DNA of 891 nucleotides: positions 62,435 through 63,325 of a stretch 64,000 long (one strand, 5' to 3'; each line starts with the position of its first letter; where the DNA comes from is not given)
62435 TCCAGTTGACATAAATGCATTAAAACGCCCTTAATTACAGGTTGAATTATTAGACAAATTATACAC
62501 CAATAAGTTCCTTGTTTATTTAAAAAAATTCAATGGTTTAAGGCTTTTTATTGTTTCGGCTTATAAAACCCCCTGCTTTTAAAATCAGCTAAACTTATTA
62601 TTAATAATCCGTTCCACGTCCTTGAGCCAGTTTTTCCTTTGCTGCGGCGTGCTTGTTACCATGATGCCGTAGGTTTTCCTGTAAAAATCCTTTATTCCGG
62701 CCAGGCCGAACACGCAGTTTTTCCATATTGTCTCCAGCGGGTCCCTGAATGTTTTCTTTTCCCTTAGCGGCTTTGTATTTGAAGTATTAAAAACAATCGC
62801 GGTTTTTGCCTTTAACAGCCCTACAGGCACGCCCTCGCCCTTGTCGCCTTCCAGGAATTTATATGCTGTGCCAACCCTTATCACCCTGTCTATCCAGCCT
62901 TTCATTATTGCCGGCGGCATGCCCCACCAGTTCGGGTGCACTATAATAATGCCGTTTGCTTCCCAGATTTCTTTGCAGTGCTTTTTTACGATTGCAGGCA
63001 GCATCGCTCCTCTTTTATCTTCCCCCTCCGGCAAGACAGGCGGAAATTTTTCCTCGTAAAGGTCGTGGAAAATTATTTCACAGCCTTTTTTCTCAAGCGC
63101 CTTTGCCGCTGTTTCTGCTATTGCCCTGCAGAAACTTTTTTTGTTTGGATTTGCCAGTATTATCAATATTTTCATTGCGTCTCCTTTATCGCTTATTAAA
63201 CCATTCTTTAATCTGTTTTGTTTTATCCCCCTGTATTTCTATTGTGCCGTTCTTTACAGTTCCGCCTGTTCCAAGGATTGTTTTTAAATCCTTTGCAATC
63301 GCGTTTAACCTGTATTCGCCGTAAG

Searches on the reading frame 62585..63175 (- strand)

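Call 6: search_protein_families(library=pfam, proteins=[window:62585-63175:-], max_evalue=0.01)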
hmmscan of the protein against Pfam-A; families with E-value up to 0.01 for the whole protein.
window:62585-63175:- (196 aa): 2 families
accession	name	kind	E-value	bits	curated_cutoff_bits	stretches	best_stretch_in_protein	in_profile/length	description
PF02525.22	Flavodoxin_2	-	3.6e-31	108.9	27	1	1-166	1-172/198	Flavodoxin-like fold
PF03358.20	FMN_red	-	1e-17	64.6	24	1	1-103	1-99/152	NADPH-dependent FMN reductase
